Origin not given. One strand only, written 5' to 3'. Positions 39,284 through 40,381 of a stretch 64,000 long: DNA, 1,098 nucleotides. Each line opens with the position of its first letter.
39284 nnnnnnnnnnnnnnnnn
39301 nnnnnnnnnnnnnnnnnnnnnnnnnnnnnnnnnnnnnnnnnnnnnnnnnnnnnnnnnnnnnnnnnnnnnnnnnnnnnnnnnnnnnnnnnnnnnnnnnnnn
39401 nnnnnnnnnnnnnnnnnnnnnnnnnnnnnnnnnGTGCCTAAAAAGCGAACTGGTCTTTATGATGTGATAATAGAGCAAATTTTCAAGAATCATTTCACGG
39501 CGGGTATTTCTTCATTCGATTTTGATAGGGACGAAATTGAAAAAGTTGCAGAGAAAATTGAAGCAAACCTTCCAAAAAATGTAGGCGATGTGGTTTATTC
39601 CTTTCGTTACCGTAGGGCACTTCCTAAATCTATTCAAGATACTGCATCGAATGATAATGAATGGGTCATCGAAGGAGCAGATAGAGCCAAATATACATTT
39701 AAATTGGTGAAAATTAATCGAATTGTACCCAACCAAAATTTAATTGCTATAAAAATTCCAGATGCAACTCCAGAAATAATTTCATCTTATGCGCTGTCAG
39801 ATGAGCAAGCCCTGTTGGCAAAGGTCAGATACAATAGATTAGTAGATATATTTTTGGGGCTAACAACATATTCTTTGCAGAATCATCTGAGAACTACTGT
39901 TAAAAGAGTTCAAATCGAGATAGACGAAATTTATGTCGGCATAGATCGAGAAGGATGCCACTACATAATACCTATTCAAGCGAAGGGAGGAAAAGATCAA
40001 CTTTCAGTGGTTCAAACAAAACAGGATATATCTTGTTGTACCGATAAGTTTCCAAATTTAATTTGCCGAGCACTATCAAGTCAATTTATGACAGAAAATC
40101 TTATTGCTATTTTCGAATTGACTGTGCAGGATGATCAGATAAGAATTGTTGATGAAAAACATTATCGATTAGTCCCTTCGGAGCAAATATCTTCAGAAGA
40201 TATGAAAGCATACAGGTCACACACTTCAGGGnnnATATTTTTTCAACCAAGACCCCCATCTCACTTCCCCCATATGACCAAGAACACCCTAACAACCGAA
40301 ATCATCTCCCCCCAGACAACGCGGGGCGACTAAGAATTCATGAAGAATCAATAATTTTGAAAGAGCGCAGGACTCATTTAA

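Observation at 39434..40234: Uncharacterised 266-aa ORF coupled to the C5-MTase: possible novel restriction endonuclease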

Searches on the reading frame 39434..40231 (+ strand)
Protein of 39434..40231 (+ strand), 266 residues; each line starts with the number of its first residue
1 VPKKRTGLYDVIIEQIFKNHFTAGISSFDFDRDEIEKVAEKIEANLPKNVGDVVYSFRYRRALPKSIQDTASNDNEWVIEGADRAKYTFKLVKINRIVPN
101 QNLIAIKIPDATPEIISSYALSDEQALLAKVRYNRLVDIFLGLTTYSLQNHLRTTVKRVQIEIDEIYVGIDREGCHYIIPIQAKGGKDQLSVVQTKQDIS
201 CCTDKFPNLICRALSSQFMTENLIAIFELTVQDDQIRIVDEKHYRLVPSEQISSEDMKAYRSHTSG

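Call 4: search_protein_families(library=pfam, proteins=[window:39434-40231:+], max_evalue=1)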
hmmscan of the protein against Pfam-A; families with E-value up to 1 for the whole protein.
window:39434-40231:+ (266 aa): 0 families

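Call 5: search_protein_families(library=ncbifam, proteins=[window:39434-40231:+], max_evalue=1)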
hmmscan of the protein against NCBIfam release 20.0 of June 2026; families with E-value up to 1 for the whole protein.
window:39434-40231:+ (266 aa): 0 families

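Call 6: search_protein_families(library=padloc, proteins=[window:39434-40231:+], max_evalue=1)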
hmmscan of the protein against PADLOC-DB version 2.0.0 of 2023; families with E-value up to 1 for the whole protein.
window:39434-40231:+ (266 aa): 2 families
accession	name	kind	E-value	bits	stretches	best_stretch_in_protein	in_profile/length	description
PDLC03404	REase_II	-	8.9e-122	403.4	1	6-261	3-259/260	Type II restriction enzyme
PDLC01475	Csx22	-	0.0072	14.1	1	82-200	15-127/191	CAS-III-A; effector_UNK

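Call 8: find_homologous_proteins(query=window:39434-40231:+)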
Query window:39434-40231:+ (266 aa): 8000 proteins with E <= 0.001 among 8000 candidates; the best 120 are listed.
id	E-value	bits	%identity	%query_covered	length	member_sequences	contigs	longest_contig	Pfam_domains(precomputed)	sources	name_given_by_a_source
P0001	6.8e-172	587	100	100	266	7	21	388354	-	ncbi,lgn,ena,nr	ncbi:MAG: endonuclease [Nitrospinaceae bacterium]|nr:endonuclease [Nitrospinaceae bacterium] MBT3432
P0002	1.4e-115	403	65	98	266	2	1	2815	-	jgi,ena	-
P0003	3.0e-114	398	68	95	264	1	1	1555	-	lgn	-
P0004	6.1e-114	397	66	97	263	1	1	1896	-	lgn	-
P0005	1.1e-113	397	68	95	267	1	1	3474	-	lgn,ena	-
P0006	1.3e-113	396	66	98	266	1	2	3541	-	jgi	jgi:hypothetical protein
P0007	8.1e-113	394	65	96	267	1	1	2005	-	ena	-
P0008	1.6e-112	393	66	99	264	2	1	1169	-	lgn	-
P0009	3.1e-112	392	68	95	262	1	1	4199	-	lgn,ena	-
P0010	3.7e-112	392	67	96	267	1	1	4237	-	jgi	jgi:hypothetical protein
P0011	6.5e-112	391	67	95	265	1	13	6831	-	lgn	-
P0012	7.4e-112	391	66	96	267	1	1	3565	-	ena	-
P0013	9.0e-112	390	66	96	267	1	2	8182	-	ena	-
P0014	9.1e-112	390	66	96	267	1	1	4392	-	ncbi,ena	-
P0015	1.1e-111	390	66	96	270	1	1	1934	-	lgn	-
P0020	3.9e-111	388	66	99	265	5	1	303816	-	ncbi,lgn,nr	ncbi:endonuclease [Vibrio fluvialis]|nr:endonuclease [Vibrio fluvialis]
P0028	6.6e-111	387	65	98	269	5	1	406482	-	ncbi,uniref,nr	ncbi:endonuclease [Abyssibacter profundi]|uniref:Endonuclease n=1 Tax=Abyssibacter profundi TaxID=21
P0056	4.1e-109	382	65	98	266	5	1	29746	-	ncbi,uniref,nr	ncbi:endonuclease [Fischerella thermalis]|uniref:Endonuclease n=2 Tax=Fischerella TaxID=1190 RepID=A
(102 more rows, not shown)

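Call 9: search_solved_structures(query=window:39434-40231:+, max_evalue=10, show_alignments=2)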
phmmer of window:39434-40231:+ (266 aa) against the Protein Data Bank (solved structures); distinct sequences matched with E-value up to 10: 1.
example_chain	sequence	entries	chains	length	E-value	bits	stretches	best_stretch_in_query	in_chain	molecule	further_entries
4du6_A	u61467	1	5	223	0.59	12.6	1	143-226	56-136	GTP cyclohydrolase 1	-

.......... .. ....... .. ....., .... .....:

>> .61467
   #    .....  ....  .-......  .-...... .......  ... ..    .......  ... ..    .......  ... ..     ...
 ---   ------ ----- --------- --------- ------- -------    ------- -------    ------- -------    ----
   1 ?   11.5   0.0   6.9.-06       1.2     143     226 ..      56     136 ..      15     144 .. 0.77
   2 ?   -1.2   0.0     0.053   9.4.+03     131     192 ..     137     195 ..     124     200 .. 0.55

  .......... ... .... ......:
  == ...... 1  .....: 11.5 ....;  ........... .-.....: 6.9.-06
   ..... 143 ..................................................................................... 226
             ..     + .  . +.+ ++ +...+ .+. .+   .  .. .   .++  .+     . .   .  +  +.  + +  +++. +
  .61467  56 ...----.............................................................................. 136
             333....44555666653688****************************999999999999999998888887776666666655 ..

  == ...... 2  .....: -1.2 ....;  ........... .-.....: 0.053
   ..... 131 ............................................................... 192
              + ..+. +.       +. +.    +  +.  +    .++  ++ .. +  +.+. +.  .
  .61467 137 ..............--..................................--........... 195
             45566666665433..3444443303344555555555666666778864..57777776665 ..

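Call 13: find_related_loci(query=A1, collection=genome_contigs, flank=6000)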
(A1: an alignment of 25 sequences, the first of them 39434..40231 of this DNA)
Query A1 (266 aa) in genome_contigs; peptide patterns used: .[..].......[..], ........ (x = any residue, [..] = any of these).
600 stretches matched a pattern (row limit reached: there are more); 547 encode a relative of the query (tblastn E <= 1e-3); the best 80 are kept; 80 distinct loci.
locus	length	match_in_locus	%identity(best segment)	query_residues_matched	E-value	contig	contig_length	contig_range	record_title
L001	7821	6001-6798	65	1-262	6e-124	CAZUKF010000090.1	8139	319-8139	MAG TPA_asm: uncultured Rickettsiales bacterium isolate SRP150892_co2_172 genome assembly, contig: NODE_13710_length_813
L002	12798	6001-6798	63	1-265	2e-116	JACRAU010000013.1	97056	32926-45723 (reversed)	MAG: Betaproteobacteria bacterium isolate NC_groundwater_1602_Pr3_B-0.1um_64_42 SR-2_scaffold_141_1739267, whole genome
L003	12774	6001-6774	67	9-265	5e-116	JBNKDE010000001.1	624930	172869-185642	MAG: Gammaproteobacteria bacterium isolate F1.bin.8.strict NODE_1_length_624930_cov_13.696204, whole genome shotgun sequ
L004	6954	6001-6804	62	1-263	2e-115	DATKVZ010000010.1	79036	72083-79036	MAG TPA_asm: Gallionella sp. isolate SMAG_U14147 k141_1232140, whole genome shotgun sequence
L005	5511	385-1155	62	9-264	4e-115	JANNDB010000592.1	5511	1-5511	MAG: Betaproteobacteria bacterium isolate OTE_78_metabat_1_sub OTE_78_k141_2817713, whole genome shotgun sequence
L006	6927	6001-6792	63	4-266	4e-115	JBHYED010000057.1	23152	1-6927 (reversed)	MAG: Phormidesmis sp. isolate CCAP1446_5_bin-004C CCAP1446_5_bin-004C_c57, whole genome shotgun sequence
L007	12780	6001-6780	63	4-260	2e-114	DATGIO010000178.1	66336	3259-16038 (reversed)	MAG TPA_asm: Candidatus Angelobacter sp. isolate SMAG_U9809 k141_282209, whole genome shotgun sequence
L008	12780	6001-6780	65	4-262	1e-114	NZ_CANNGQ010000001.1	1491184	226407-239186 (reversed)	Uncultured Microbulbifer sp. isolate 4-994-1-3Z.fasta NODE_1, whole genome shotgun sequence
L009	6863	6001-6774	63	9-265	2e-114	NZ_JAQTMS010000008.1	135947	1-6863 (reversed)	MAG: Rhodoferax sp. isolate STA_46 NODE_261_length_135947_cov_5.116146_Sandtown_A, whole genome shotgun sequence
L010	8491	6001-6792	61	3-265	3e-114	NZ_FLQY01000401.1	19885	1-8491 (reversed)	Candidatus Propionivibrio aalborgensis isolate 2, whole genome shotgun sequence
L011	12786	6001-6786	63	2-262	4e-114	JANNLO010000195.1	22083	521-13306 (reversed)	MAG: Snowella sp. SOY_38_metabat_116 SOY_38_k141_2149303, whole genome shotgun sequence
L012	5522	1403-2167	64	9-262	5e-114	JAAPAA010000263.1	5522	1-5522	MAG: Thiobacillaceae bacterium isolate AHI16 k141_1010977, whole genome shotgun sequence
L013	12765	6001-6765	62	9-262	7e-114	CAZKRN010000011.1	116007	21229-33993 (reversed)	MAG TPA_asm: uncultured Methyloversatilis sp. isolate SRP287051_co2_164 genome assembly, contig: NODE_346_length_116007_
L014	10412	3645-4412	63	8-260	2e-113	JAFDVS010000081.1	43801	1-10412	MAG: Acidobacteria bacterium isolate SZAS-6 ACID-KAN-7__81__length-43801, whole genome shotgun sequence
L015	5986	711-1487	63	3-260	7e-113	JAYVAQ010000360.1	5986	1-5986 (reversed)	MAG: Rhodanobacteraceae bacterium isolate GL26_DN_metabinner_7 GL26_DN_metabinner_7_359, whole genome shotgun sequence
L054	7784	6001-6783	62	2-260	1e-108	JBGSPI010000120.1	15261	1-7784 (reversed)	MAG: Chamaesiphon sp. isolate JTS-AC30 k141_1585907, whole genome shotgun sequence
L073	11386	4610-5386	60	3-260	9e-107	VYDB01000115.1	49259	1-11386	MAG: Gammaproteobacteria bacterium isolate SB0675_bin_3 NODE_309_length_49259_cov_14.709800, whole genome shotgun sequen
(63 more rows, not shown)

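Call 16: predict_structure(alignment_id=A1)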
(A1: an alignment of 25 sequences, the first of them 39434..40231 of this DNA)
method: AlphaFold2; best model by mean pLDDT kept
length: 266 residues; sequences in the alignment: 25
mean_pLDDT: 79.1   pTM: 0.73
mean pLDDT of the five models: 79.1, 79.0, 78.4, 77.6, 76.8
residues with pLDDT >= 90: 69; 70-90: 142; 50-70: 28; < 50: 27
segments of 3 or more residues with pLDDT < 50: 1-4, 113-128
pLDDT, mean of each block of 10 residues (from residue 1): 62 95 94 92 78 76 90 89 89 85 85 44 44 68 76 73 82 90 55 79 89 84 85 87 85 90 63
secondary structure, 60 per line:
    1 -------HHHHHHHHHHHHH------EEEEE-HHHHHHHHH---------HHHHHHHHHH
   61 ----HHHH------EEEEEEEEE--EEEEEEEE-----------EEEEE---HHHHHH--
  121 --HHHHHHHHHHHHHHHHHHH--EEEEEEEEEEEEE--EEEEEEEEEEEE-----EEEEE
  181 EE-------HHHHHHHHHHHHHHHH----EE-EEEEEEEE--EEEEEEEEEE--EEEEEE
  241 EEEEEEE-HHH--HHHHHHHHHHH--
elements in order: H8-20 E27-31 H33-41 H51-60 H65-68 E75-83 E86-93 E105-109 H113-118 H123-141 E144-156 E159-170 E176-182 H190-205 E213-220 E223-232 E235-247 H254-264

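Call 26: search_dna_similar(query=window:39434-40231:+, collection=plasmids, mode=protein, max_rows=30)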
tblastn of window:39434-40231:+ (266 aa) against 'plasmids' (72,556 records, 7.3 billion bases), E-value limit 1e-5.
Records with a match: 65; places in all: 71; records where one place covers at least 80% of the query: 58.
Best place of each record, by identity: 60-80% 7; <60% 58.
By first word of the organism name: Klebsiella 39; Salmonella 17; Escherichia 2; Paracoccus 1; Sinorhizobium 1; Citrobacter 1; Enterobacter 1; Cryobacterium 1; Pseudomonas 1; Sulfitobacter 1.
By predicted mobility (MOB-suite, as given by PLSDB): mobilizable 57; non-mobilizable 7; conjugative 1.
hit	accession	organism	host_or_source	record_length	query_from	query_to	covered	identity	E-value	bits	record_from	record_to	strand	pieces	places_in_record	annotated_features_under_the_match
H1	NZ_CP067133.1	Paracoccus seriniphilus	cell culture,washing water of Bugula ...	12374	9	262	95%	58.4%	2e-101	331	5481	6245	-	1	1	endonuclease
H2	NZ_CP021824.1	Sinorhizobium meliloti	Medicago truncatula,Single Cell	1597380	2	260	97%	56.5%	4e-103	335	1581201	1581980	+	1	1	none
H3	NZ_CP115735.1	Citrobacter braakii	-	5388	9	261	95%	57.5%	4e-97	318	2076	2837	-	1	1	endonuclease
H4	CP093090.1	Salmonella enterica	-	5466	9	261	95%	57.5%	4e-97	318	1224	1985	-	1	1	hypothetical protein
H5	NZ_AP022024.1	Klebsiella sp. WP3-S18-ESBL-05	-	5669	9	261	95%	57.5%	4e-97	318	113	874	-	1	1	endonuclease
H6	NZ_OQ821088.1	Escherichia coli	-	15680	9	261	95%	57.5%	4e-97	318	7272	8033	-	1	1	endonuclease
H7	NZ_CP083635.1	Klebsiella quasipneumoniae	-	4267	9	261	95%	57.5%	2e-97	317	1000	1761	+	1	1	hypothetical protein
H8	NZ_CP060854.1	Salmonella enterica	Homo sapiens,feces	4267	9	261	95%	57.5%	2e-97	317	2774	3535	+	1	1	hypothetical protein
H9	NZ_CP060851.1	Salmonella enterica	Homo sapiens,feces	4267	9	261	95%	57.5%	2e-97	317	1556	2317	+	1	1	hypothetical protein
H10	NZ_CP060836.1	Salmonella enterica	Homo sapiens,feces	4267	9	261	95%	57.5%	2e-97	317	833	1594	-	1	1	hypothetical protein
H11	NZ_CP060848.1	Salmonella enterica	Homo sapiens,feces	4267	9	261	95%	57.5%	2e-97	317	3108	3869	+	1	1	hypothetical protein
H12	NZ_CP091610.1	Salmonella enterica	Homo sapiens,feces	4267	9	261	95%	57.5%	2e-97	317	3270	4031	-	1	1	hypothetical protein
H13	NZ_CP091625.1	Salmonella enterica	Homo sapiens,feces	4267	9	261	95%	57.5%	2e-97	317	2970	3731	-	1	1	hypothetical protein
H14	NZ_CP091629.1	Salmonella enterica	Homo sapiens,feces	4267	9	261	95%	57.5%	2e-97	317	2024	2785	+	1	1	hypothetical protein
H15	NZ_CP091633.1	Salmonella enterica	Homo sapiens,feces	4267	9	261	95%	57.5%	2e-97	317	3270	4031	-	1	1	hypothetical protein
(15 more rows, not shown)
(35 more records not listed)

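Call 28: get_annotated_region(hit=H7, flank=5000)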
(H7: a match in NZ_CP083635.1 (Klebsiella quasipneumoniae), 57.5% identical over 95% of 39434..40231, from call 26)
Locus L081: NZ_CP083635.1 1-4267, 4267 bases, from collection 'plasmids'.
description: Klebsiella quasipneumoniae strain FDAARGOS_1503 plasmid unnamed2, complete sequence
organism: Klebsiella quasipneumoniae (NCBI taxid 1463165)
taxonomy: Bacteria; Pseudomonadota; Gammaproteobacteria; Enterobacterales; Enterobacteriaceae; Klebsiella; Klebsiella quasipneumoniae
host: -; source: -; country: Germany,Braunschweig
typing (MOB-suite, as given by PLSDB): mobilizable; replicon ColRNAI_rep_cluster_1987
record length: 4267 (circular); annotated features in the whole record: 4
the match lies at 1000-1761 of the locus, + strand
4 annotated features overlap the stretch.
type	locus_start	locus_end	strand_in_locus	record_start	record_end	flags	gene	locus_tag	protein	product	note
CDS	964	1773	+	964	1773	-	-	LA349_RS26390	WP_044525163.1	hypothetical protein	-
CDS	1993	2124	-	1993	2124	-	-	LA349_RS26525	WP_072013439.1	replication initiation protein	-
CDS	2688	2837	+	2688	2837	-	-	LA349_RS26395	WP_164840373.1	hypothetical protein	-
CDS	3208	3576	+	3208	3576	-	-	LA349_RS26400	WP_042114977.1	hypothetical protein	-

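Call 29: get_annotated_region(hit=H6, flank=5000)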
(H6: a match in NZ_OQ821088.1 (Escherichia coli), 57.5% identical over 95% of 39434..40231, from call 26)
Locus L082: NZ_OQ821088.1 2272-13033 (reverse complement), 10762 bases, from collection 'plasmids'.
description: Escherichia coli strain 11A17CRGN045A plasmid p11A17045A_B_KPC, complete sequence
organism: Escherichia coli (NCBI taxid 562)
taxonomy: Bacteria; Pseudomonadota; Gammaproteobacteria; Enterobacterales; Enterobacteriaceae; Escherichia; Escherichia coli
host: -; source: -; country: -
typing (MOB-suite, as given by PLSDB): mobilizable; replicon ColRNAI_rep_cluster_1987; relaxase MOBP
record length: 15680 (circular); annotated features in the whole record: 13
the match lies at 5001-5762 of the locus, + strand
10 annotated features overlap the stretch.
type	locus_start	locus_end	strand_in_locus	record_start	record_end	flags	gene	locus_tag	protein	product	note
CDS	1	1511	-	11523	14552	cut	tnpA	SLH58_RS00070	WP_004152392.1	Tn3-like element Tn4401 family transposase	GO:0006313 - DNA transposition [Evidence IEA]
CDS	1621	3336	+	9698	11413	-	tnpR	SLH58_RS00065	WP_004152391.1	Tn3-like element Tn4401 family resolvase TnpR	-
CDS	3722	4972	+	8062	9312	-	-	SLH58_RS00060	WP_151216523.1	DNA cytosine methyltransferase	GO:0006304 - DNA modification [Evidence IEA]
CDS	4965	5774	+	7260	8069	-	-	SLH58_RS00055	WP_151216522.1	endonuclease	-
CDS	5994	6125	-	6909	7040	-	-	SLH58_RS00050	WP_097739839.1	replication initiation protein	-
CDS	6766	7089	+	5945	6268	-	-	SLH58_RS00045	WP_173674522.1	MobC family plasmid mobilization relaxosome protein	-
CDS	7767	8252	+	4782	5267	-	-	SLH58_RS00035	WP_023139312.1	MbeB family mobilization protein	-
CDS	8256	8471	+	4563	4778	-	-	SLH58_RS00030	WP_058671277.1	MbeD family mobilization/exclusion protein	-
CDS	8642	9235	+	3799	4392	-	-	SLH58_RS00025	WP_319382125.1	hypothetical protein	-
CDS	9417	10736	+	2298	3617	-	-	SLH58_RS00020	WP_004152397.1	IS1182-like element ISKpn6 family transposase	GO:0006313 - DNA transposition [Evidence IEA]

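Call 30: list_cluster_members(proteins=[window:39434-40231:+, L081:964-1770:+, L082:4965-5771:+, P0020, P0056, P0028, L082:3722-4969:+, window:38194-39438:+])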
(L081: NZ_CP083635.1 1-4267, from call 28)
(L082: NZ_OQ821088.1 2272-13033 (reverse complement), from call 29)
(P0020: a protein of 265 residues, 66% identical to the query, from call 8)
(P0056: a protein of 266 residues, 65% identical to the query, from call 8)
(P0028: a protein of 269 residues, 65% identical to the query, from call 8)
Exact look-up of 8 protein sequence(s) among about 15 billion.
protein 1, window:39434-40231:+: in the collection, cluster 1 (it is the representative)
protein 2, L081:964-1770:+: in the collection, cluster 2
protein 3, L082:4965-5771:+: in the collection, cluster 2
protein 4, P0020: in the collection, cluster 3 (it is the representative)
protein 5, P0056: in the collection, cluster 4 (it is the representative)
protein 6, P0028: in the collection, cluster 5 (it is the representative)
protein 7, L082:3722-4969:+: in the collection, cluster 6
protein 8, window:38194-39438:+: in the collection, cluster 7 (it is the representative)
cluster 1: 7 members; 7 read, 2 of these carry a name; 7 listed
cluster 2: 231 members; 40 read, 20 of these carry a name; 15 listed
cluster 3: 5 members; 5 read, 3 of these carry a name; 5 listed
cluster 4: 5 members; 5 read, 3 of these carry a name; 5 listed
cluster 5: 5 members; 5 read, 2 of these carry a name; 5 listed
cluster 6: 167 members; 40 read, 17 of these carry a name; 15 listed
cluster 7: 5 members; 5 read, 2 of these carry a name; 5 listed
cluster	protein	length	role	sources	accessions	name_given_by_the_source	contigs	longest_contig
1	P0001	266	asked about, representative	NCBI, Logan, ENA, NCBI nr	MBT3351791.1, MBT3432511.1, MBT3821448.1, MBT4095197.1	MAG: endonuclease [Nitrospinaceae bacterium] | endonuclease [Nitrospinaceae bacterium]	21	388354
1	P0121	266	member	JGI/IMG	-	hypothetical protein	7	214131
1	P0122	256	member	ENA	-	-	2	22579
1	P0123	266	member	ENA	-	-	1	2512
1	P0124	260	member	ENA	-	-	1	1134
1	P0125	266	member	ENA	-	-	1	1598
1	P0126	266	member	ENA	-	-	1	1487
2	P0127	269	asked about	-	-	hypothetical protein QR042_22295 [Salmonella enterica] | Endonuclease n=24 Tax=Pseudomonadati TaxID=3379134 RepID=A0A3V0GZJ4_SALET | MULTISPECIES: hypothetical protein [Enterobacteriaceae]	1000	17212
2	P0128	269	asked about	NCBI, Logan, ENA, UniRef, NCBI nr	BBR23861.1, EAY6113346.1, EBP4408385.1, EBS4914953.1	TPA: hypothetical protein ACF7JB_004516 [Salmonella enterica] | endonuclease n=1 Tax=Enterobacteriaceae TaxID=543 RepID=UPI000A4DF758 | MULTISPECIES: endonuclease [Enterobacteriaceae]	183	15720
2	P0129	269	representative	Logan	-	-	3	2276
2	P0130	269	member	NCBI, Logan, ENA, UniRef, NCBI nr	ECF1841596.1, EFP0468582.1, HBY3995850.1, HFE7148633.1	endonuclease [Klebsiella pneumoniae] | endonuclease n=1 Tax=Klebsiella pneumoniae complex TaxID=3390273 RepID=UPI00102EB6ED | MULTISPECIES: endonuclease [Klebsiella]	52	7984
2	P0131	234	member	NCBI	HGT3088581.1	TPA: hypothetical protein ACM2YK_005406, partial [Klebsiella pneumoniae]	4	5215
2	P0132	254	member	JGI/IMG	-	hypothetical protein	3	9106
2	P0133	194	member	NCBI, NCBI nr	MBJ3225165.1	hypothetical protein JGB77_24450, partial [Salmonella enterica subsp. enterica serovar ... | hypothetical protein [Salmonella enterica subsp. enterica serovar Bovismorbificans]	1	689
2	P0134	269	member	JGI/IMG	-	hypothetical protein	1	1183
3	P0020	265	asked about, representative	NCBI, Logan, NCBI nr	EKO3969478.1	endonuclease [Vibrio fluvialis]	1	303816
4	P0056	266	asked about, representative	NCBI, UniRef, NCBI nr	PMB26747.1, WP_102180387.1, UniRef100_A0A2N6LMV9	endonuclease [Fischerella thermalis] | Endonuclease n=2 Tax=Fischerella TaxID=1190 RepID=A0A2N6LMV9_9CYAN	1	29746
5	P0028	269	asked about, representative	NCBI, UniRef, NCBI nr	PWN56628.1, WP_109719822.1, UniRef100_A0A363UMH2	endonuclease [Abyssibacter profundi] | Endonuclease n=1 Tax=Abyssibacter profundi TaxID=2182787 RepID=A0A363UMH2_9GAMM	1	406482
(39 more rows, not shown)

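Call 47: find_homologous_proteins(query=L011:4632-5996:+, max_evalue=1e-30)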
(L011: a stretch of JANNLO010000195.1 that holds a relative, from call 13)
Query L011:4632-5996:+ (455 aa): 8000 proteins with E <= 1e-30 among 8000 candidates; the best 120 are listed.
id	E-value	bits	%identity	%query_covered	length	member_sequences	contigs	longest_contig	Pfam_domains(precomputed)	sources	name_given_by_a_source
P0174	0.0e+0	1024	97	100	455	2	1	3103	PF00145.24,PF09445.17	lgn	-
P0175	5.8e-262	887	87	98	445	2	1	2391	PF00145.24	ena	-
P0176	3.8e-255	865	84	98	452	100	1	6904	PF00145.24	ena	-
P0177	3.3e-242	822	79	98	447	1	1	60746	PF00145.24,PF09445.17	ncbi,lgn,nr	ncbi:MAG: DNA cytosine methyltransferase [Snowella sp.]|nr:DNA cytosine methyltransferase [Snowella 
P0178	9.4e-242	820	82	94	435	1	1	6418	PF00145.24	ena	-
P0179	1.4e-226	771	75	98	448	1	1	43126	PF00145.24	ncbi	-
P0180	1.7e-226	770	78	93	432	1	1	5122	PF00145.24,PF09445.17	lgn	-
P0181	1.7e-218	744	72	98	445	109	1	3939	PF00145.24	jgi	jgi:DNA (cytosine-5)-methyltransferase 1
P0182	9.2e-214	728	73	95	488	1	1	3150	PF00145.24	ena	-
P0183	1.4e-213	728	72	95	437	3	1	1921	PF00145.24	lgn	-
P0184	4.6e-213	726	72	94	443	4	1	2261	PF00145.24,PF09445.17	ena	-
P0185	1.3e-212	724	73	96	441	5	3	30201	PF00145.24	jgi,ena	jgi:DNA (cytosine-5)-methyltransferase 1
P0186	1.9e-212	724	73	96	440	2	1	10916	PF00145.24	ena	-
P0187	2.6e-212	723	71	95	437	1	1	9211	PF00145.24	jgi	jgi:DNA (cytosine-5)-methyltransferase 1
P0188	4.9e-212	723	71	95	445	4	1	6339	PF00145.24,PF09445.17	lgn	-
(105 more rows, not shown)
